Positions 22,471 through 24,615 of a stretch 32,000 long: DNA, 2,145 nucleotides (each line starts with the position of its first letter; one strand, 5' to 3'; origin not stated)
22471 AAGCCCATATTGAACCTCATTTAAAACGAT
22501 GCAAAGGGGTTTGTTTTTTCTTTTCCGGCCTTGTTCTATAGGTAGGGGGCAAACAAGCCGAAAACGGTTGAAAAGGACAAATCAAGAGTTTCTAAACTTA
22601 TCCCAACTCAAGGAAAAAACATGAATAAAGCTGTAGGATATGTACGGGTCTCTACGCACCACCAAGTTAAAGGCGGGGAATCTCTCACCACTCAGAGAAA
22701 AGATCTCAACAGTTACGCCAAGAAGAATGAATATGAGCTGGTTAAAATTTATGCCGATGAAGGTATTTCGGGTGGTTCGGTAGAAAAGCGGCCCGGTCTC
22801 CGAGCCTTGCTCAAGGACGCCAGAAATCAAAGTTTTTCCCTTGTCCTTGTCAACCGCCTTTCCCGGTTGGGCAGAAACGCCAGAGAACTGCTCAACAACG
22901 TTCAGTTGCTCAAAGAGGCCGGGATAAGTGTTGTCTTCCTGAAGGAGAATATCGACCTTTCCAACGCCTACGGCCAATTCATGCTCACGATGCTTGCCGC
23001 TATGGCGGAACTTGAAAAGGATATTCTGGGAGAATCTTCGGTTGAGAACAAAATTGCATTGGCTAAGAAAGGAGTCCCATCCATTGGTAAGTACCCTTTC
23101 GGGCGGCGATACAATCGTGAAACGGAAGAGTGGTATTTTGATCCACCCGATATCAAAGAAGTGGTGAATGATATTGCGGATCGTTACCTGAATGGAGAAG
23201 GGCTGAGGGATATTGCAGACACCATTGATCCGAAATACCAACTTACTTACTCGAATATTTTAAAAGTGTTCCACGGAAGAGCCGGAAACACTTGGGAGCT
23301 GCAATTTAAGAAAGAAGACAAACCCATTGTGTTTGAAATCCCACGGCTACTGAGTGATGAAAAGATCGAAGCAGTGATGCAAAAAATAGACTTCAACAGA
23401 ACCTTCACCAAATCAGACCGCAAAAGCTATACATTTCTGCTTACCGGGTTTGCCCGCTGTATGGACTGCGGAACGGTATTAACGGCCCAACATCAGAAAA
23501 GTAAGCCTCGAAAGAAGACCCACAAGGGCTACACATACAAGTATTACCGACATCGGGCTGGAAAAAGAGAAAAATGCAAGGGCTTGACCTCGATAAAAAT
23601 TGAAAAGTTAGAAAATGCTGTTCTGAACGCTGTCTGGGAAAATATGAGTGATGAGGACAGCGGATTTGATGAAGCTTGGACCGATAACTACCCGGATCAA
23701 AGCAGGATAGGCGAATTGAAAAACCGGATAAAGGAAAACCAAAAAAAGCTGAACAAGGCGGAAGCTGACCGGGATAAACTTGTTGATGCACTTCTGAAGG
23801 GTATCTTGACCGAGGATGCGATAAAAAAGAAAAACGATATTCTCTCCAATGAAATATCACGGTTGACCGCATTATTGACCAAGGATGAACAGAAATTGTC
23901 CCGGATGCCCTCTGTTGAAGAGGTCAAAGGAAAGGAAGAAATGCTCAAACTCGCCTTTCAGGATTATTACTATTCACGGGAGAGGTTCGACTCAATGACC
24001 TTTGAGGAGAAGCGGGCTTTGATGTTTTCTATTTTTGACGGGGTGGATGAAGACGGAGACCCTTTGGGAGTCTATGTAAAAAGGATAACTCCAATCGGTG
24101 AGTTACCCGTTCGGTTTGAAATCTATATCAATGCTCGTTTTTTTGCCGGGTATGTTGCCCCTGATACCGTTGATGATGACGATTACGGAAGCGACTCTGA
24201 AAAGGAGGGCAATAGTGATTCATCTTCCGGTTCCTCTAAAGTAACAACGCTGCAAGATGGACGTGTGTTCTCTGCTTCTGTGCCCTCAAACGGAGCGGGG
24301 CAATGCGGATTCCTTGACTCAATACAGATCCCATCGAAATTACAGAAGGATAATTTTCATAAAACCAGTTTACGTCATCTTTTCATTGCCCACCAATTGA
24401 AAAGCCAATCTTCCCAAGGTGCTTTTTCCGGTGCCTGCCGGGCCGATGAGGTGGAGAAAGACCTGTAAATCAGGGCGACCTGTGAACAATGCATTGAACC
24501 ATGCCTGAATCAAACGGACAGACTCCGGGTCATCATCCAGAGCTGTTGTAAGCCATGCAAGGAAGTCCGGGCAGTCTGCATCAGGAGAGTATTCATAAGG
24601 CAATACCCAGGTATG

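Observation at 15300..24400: Element-in-element: a ~9-kb serine-recombinase element splits the island's primase-helicase just after Walker A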

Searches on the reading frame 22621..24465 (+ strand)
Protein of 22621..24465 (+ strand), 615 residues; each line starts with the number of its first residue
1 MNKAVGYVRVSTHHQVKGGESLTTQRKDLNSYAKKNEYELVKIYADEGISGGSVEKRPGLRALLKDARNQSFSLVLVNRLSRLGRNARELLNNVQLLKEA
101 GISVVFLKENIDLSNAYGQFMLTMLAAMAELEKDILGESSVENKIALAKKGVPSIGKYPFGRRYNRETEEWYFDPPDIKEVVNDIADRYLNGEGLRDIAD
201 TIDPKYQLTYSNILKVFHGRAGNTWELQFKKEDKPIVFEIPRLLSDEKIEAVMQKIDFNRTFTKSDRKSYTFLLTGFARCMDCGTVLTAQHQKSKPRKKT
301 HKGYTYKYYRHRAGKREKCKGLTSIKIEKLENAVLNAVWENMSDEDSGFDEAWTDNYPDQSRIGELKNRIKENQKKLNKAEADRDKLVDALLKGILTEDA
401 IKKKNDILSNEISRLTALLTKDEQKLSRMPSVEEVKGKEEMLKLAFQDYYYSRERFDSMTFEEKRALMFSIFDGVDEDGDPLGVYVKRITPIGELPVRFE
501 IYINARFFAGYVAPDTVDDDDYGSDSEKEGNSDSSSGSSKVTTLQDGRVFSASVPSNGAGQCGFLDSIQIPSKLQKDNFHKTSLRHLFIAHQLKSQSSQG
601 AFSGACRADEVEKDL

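Call 9: search_protein_families(library=pfam, proteins=[window:22621-24465:+], max_evalue=0.01)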
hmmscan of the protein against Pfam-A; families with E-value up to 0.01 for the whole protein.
window:22621-24465:+ (615 aa): 2 families
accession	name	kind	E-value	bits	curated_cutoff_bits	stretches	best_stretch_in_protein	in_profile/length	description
PF00239.26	Resolvase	-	3.3e-39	134.7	23.3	1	4-152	1-144/145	Resolvase, N terminal domain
PF13408.12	Zn_ribbon_recom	-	3.1e-09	37.5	25.3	1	273-338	1-57/58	Recombinase zinc beta ribbon domain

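Call 18: find_homologous_proteins(query=window:22621-24465:+)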
Query window:22621-24465:+ (615 aa): 199 proteins with E <= 0.001 among 8000 candidates; the best 120 are listed.
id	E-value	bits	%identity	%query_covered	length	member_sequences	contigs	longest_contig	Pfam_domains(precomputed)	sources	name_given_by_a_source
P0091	0.0e+0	1379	100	100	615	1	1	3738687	PF00239.27,PF13408.13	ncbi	ncbi:MAG: recombinase family protein [Candidatus Electrothrix sp. YB6]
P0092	1.5e-279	947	72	96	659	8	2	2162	PF00239.27,PF13408.13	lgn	-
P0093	2.1e-275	933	72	96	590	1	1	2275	PF00239.27,PF13408.13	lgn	-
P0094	1.2e-259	881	67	96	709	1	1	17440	PF00239.27,PF13408.13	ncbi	-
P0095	8.2e-251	852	66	96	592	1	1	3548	PF00239.27,PF13408.13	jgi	-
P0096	2.3e-249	847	73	84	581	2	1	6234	PF00239.27,PF13408.13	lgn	-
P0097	7.3e-248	842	70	89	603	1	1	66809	PF00239.27,PF13408.13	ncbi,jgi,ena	-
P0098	1.6e-233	795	68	84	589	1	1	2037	PF00239.27,PF13408.13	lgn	-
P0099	6.1e-224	763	62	89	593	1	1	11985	PF00239.27,PF13408.13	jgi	jgi:site-specific DNA recombinase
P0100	7.7e-219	746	64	84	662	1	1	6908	PF00239.27,PF01934.23,PF13408.13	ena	-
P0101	5.6e-201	687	61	83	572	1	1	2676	PF00239.27,PF13408.13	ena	-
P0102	1.7e-148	514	64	58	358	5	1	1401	PF00239.27,PF13408.13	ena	-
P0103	1.3e-146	508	65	56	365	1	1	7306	PF00239.27,PF13408.13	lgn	-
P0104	4.7e-136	473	45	87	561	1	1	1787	PF00239.27,PF13408.13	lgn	-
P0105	2.2e-133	464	45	87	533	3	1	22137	PF00239.27,PF13408.13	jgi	jgi:site-specific DNA recombinase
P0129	3.1e-102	361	39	79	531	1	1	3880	PF07508.20,PF00239.27,PF13408.13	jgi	jgi:site-specific DNA recombinase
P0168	4.9e-53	199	36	55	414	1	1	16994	PF07508.20,PF00239.27,PF13408.13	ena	-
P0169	4.2e-51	192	36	56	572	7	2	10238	PF07508.20,PF00239.27,PF13408.13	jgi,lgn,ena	-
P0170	1.7e-50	190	36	56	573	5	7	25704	PF07508.20,PF00239.27,PF13408.13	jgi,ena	jgi:site-specific DNA recombinase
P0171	3.3e-50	189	31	80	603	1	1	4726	PF07508.20,PF00239.27,PF13408.13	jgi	jgi:DNA invertase Pin-like site-specific DNA recombinase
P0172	2.4e-47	180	36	56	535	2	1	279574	PF07508.20,PF00239.27,PF13408.13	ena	-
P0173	3.2e-45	173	31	72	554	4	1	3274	PF07508.20,PF00239.27,PF13408.13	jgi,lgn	-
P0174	5.0e-43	166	39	48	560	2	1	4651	PF07508.20,PF00239.27,PF13408.13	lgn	-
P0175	2.9e-37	147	28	79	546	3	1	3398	PF07508.20,PF00239.27,PF13408.13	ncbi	-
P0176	1.5e-34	138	29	71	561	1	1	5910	PF07508.20,PF00239.27,PF13408.13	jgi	-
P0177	2.9e-29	120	33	51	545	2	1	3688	PF07508.20,PF00239.27,PF13408.13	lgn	-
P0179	3.4e-28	117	28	46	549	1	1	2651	PF07508.20,PF00239.27,PF13408.13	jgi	jgi:site-specific DNA recombinase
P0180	7.7e-28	116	29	53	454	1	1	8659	PF07508.20,PF00239.27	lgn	-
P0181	3.1e-24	104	29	64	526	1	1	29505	PF07508.20,PF00239.27,PF13408.13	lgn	-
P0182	6.8e-23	99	28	54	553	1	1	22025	PF07508.20,PF00239.27,PF13408.13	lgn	-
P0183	1.1e-21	95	24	63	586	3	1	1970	PF07508.20,PF00239.27,PF13408.13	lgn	-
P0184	3.4e-21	94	37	33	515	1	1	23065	PF07508.20,PF00239.27,PF13408.13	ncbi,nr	ncbi:serine recombinase [Clostridia bacterium]|nr:serine recombinase [Clostridia bacterium]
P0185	3.7e-20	90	26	69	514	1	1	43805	PF07508.20,PF00239.27,PF13408.13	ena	-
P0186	4.6e-20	90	27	80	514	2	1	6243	PF07508.20,PF00239.27,PF13408.13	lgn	-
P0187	7.9e-20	89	26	67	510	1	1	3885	PF07508.20,PF00239.27,PF13408.13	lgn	-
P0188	9.5e-18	82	28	52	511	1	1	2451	PF07508.20,PF00239.27,PF13408.13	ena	-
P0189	1.6e-16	78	24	83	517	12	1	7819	PF07508.20,PF00239.27,PF13408.13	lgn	-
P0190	5.7e-16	76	38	25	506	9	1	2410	PF07508.20,PF00239.27,PF13408.13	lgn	-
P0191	6.5e-16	76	38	26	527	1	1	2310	PF07508.20,PF00239.27,PF13408.13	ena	-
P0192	4.1e-15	74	33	27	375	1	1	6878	PF07508.20,PF00239.27,PF13936.13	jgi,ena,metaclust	metaclust:\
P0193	7.6e-15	73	24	76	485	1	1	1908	PF07508.20,PF00239.27,PF13408.13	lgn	-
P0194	1.6e-14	72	27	48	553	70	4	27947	PF07508.20,PF00239.27,PF13408.13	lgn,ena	-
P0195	2.0e-14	71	33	34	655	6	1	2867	PF07508.20,PF00239.27,PF13408.13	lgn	-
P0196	2.5e-14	71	30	46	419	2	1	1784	PF07508.20,PF00239.27,PF13408.13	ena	-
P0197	5.4e-14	70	36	21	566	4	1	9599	PF07508.20,PF00239.27,PF13408.13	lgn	-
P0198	6.3e-14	70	28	63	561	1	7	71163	PF07508.20,PF00239.27,PF13408.13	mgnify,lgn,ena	mgnify:CR=1 FL=1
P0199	9.5e-14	69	36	21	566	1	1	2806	PF07508.20,PF00239.27,PF13408.13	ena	-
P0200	9.7e-14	69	36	21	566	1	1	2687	PF07508.20,PF00239.27,PF13408.13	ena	-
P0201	9.8e-14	69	36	21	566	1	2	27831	PF07508.20,PF00239.27,PF13408.13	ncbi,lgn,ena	-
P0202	1.0e-13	69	36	21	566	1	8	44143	PF07508.20,PF00239.27,PF13408.13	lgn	-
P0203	1.1e-13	69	36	21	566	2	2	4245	PF07508.20,PF00239.27,PF13408.13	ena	-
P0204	2.7e-13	68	27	55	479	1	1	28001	PF07508.20,PF00239.27,PF13408.13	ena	-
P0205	3.2e-13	67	26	67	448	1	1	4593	PF07508.20,PF00239.27,PF13408.13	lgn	-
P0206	1.2e-12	66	25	70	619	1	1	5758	PF07508.20,PF00239.27,PF13408.13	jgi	jgi:site-specific DNA recombinase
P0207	1.4e-12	65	26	48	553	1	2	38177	PF07508.20,PF00239.27,PF13408.13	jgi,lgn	jgi:DNA invertase Pin-like site-specific DNA recombinase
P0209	6.0e-12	63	31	33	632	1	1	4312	PF07508.20,PF00239.27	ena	-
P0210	6.7e-12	63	26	73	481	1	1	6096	PF07508.20,PF00239.27,PF13408.13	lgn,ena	-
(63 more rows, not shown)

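Call 19: search_protein_families(library=padloc, proteins=[window:22621-24465:+], max_evalue=0.01)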
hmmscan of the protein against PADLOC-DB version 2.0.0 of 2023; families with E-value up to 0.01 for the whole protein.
window:22621-24465:+ (615 aa): 0 families

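Call 22: find_encoding_contigs(protein=P0097, flank=10000, max_places=2)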
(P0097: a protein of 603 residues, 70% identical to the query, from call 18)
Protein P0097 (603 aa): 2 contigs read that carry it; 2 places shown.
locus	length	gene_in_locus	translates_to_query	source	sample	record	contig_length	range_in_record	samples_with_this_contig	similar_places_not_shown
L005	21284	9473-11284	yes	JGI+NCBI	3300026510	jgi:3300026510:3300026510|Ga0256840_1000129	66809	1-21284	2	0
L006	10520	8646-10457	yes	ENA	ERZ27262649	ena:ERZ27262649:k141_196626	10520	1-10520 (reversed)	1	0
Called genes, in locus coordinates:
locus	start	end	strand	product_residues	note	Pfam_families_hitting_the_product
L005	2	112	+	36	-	?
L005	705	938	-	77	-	PF09827:CRISPR_Cas2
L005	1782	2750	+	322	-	-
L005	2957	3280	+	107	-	PF13588:HSDR_N_2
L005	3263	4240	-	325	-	PF01541:GIY-YIG (weak)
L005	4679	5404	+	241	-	PF00239:Resolvase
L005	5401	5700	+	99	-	-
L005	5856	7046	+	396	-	-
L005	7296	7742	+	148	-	-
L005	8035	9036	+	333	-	PF13545:HTH_Crp_2 (weak), PF13412:HTH_24 (weak)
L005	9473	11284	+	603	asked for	PF00239:Resolvase, PF13408:Zn_ribbon_recom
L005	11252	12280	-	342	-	PF01867:Cas_Cas1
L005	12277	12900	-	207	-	PF01930:Cas_Cas4, PF12705:PDDEXK_1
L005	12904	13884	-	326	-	PF13310:Virulence_RhuM, PF02661:Fic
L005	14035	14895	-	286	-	PF05107:Cas_Cas7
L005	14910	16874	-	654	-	PF09709:Cas_Csd1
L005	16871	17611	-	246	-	PF09704:Cas_Cas5d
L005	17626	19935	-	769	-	PF18019:Cas3_HD (weak), PF00270:DEAD, PF04851:ResIII, PF00271:Helicase_C (faint), PF22590:Cas3-like_C_2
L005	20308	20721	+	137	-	PF01880:Desulfoferrodox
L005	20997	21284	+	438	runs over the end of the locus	PF05958:tRNA_U5-meth_tr, PF05175:MTS (weak), PF02475:TRM5-TYW2_MTfase (weak), PF03602:Cons_hypoth95, PF13649:Methyltransf_25 (weak), PF13847:Methyltransf_31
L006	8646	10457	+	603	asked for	PF00239:Resolvase, PF13408:Zn_ribbon_recom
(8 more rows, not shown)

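Call 23: find_encoding_contigs(protein=P0094, flank=10000, max_places=2)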
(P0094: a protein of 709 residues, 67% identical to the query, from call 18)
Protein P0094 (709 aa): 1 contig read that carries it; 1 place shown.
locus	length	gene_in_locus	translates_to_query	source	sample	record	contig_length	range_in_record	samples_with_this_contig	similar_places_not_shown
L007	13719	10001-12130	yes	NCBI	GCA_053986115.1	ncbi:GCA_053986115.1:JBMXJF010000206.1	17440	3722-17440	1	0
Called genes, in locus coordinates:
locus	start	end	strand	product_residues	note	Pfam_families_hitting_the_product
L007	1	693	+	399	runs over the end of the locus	PF01420:Methylase_S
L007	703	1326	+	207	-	PF14355:Abi_C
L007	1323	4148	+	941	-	PF04313:HSDR_N, PF00270:DEAD, PF04851:ResIII, PF18766:SWI2_SNF2, PF22679:T1R_D3-like, PF12008:EcoR124_C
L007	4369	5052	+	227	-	-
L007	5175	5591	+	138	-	PF08937:ThsB_TIR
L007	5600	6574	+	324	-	PF00656:Peptidase_C14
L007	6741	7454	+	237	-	PF00239:Resolvase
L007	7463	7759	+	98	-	-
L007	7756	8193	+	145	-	-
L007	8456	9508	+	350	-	-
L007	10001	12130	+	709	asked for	PF00239:Resolvase, PF13408:Zn_ribbon_recom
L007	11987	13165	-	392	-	PF00753:Lactamase_B, PF19583:ODP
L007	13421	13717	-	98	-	?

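Call 31: find_related_loci(query=A1, collection=genome_contigs, flank=10000)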
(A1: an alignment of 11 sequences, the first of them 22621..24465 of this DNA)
Query A1 (615 aa) in genome_contigs; peptide patterns used: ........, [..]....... (x = any residue, [..] = any of these).
304 stretches matched a pattern; 14 encode a relative of the query (tblastn E <= 1e-3); 14 distinct loci.
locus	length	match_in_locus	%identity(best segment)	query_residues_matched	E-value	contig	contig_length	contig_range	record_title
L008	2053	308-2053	73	1-587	0e+0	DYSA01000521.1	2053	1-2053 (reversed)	MAG TPA_asm: Fibrobacter succinogenes isolate SulCav_PC08_3_44_16 SulCav_PC08-3_48324_length_2053_cov_12.210711, whole g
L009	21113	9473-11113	70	1-547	0e+0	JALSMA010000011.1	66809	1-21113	MAG: Desulfobulbaceae bacterium isolate 355-202_metabat2_scaf2bin.066 355-202_scaffold_147_c1, whole genome shotgun sequ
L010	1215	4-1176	69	192-587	0e+0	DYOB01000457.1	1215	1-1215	MAG TPA_asm: Borreliella garinii isolate SulCav_GS09_5_48_83 SulCav_GS09_5_189406_length_1215_cov_53_489655, whole genom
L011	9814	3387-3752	43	1-133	3e-19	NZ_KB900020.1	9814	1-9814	Modicisalibacter luteus DSM 23508 F568DRAFT_scaffold00032.32, whole genome shotgun sequence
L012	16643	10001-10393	35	3-133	2e-17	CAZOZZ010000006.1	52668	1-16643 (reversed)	MAG TPA_asm: uncultured Solibacteraceae bacterium isolate SRP308112_co1_433 genome assembly, contig: NODE_603_length_526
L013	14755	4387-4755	36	5-138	4e-17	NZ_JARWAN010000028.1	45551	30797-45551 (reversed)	Vreelandella vilamensis strain DSM 21020 contig00028, whole genome shotgun sequence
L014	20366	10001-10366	37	1-133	2e-16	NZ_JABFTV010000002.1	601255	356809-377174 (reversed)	Billgrantia aerodenitrificans strain MCCC 1A11058 NODE_2_length_601255_cov_66.190490, whole genome shotgun sequence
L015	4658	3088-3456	35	5-138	4e-16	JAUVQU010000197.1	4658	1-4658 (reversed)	MAG: Cellvibrionaceae bacterium isolate CSMAG_696 CSMAG_696_k127_1140815_length_4658_cov_20.9117, whole genome shotgun s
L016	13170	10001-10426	36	6-157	1e-15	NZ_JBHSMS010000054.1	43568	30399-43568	Massilia jejuensis strain KACC 12634 platanus_K_17_124_54, whole genome shotgun sequence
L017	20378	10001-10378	37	6-140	4e-15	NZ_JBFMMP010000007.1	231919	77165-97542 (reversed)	Massilia aurea strain 186 NODE_7_length_231919_cov_228.892841, whole genome shotgun sequence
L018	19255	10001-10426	34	6-157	3e-15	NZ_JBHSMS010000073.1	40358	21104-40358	Massilia jejuensis strain KACC 12634 platanus_K_17_124_73, whole genome shotgun sequence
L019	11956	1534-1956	35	7-157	3e-14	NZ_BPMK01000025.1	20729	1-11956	Noviherbaspirillum aridicola strain NCCP-691 sequence25, whole genome shotgun sequence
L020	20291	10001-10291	37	36-133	4e-13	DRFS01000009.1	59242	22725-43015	MAG TPA_asm: Halomonas sp. isolate HyVt-328 HyVt-328_k145_146106, whole genome shotgun sequence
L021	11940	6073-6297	37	83-157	7e-9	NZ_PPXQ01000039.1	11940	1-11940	Massilia sp. Mn16-1_5 NODE_39_length_11940_cov_155.832, whole genome shotgun sequence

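Call 32: find_related_loci(query=A1, collection=metagenome_contigs, flank=10000)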
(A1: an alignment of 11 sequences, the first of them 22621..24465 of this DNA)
Query A1 (615 aa) in metagenome_contigs; peptide patterns used: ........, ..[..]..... (x = any residue, [..] = any of these).
492 stretches matched a pattern; 52 encode a relative of the query (tblastn E <= 1e-3); 52 distinct loci.
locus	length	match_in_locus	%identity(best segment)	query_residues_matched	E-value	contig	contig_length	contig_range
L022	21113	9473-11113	70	1-547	0e+0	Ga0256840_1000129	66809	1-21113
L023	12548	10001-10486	37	3-164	2e-25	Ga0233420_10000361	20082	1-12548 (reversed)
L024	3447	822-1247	38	5-150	5e-23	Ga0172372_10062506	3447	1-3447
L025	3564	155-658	32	2-165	8e-20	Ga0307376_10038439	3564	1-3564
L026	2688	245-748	32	2-165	7e-20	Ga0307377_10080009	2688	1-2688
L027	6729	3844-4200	42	5-134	1e-19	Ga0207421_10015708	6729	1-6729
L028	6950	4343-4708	40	1-133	7e-19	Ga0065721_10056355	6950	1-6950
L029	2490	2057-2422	40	1-133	1e-18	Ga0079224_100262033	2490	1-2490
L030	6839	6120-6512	35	3-133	3e-17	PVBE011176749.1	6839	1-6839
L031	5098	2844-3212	35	5-138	2e-16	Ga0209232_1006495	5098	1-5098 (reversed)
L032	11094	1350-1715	36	1-133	2e-16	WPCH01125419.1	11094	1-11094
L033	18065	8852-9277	35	6-157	3e-16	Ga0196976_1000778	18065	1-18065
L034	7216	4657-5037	35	1-138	3e-16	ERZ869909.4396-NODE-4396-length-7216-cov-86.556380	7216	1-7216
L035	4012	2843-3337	33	4-167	4e-16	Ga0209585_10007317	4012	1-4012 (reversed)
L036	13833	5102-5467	38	1-133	6e-16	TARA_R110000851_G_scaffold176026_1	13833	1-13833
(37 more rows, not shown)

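Call 33: find_encoding_contigs(protein=P0099, flank=10000, max_places=2)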
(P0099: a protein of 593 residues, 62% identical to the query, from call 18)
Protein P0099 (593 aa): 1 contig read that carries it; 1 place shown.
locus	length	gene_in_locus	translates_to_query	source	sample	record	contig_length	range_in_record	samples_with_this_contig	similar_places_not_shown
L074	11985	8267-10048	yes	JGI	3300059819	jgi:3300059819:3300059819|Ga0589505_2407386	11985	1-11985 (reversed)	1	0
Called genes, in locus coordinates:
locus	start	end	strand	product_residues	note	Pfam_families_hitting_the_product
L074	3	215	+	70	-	?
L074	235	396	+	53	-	-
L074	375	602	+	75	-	-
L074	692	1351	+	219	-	PF03737:RraA-like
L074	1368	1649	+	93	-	PF08666:SAF (weak)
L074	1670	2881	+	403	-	PF04295:GD_AH_second, PF20629:GD_AH_C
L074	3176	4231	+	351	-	-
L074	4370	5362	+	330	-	PF03480:DctP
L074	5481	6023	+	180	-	PF04290:DctQ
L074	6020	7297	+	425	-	PF06808:DctM, PF03600:CitMHS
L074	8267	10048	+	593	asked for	PF00239:Resolvase, PF13408:Zn_ribbon_recom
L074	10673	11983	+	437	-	?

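Call 34: find_encoding_contigs(protein=P0100, flank=10000, max_places=2)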
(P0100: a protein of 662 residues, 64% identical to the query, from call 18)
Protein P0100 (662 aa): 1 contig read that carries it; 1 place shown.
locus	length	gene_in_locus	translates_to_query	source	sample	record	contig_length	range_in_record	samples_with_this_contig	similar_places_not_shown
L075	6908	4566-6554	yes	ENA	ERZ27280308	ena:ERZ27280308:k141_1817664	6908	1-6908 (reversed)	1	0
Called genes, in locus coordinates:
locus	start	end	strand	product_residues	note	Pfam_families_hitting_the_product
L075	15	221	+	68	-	PF01381:HTH_3 (weak), PF13443:HTH_26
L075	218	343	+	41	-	-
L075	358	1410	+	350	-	-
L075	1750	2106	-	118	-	-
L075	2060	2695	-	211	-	PF12773:DZR (weak), PF13248:Zn_ribbon_3 (weak)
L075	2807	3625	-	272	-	PF05154:TM2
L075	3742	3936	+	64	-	-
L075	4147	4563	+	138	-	PF01894:YjbQ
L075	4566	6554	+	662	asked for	PF00239:Resolvase, PF13408:Zn_ribbon_recom, PF01934:HepT-like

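Call 35: find_encoding_contigs(protein=P0096, flank=10000, max_places=2)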
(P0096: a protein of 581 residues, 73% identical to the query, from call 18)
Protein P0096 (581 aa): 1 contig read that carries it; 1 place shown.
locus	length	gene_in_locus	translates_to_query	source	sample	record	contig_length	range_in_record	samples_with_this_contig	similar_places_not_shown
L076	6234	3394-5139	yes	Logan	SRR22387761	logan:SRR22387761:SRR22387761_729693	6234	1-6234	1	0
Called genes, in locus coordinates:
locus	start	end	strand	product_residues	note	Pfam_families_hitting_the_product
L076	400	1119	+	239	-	PF00239:Resolvase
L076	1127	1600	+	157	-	-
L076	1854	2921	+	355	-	-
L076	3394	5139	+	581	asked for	PF00239:Resolvase, PF13408:Zn_ribbon_recom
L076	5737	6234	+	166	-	?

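Call 45: search_protein_families(library=ncbifam, proteins=[window:22621-24465:+], max_evalue=0.01)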
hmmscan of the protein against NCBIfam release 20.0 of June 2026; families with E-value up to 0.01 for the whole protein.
window:22621-24465:+ (615 aa): 7 families
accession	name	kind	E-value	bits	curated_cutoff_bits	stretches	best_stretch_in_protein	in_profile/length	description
NF041201.1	recomb_XisF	equivalog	5.6e-41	140.9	375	1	5-413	2-428/465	fdxN element excision recombinase XisF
NF047343.1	SCCmet_CcrB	equivalog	8e-34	117.2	900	2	4-209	8-212/542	cassette chromosome recombinase CcrB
NF047347.1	SCCmet_CcrC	equivalog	1.6e-26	92.9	900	1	4-205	5-210/558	cassette chromosome recombinase CcrC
NF047344.1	SCCmet_CcrA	equivalog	6.7e-24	84.8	700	1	1-416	1-388/442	cassette chromosome recombinase CcrA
NF033518.0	transpos_IS607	equivalog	1.5e-11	44.1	110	1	3-109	55-155/187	IS607 family transposase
NF009949.0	PRK13413.1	equivalog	2.1e-11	43.9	272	1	5-150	3-138/203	master DNA invertase Mpi family serine-type recombinase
NF049883.1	resolv_YneB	equivalog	8.5e-11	41.7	175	1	3-130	1-125/211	YneB family resolvase-like protein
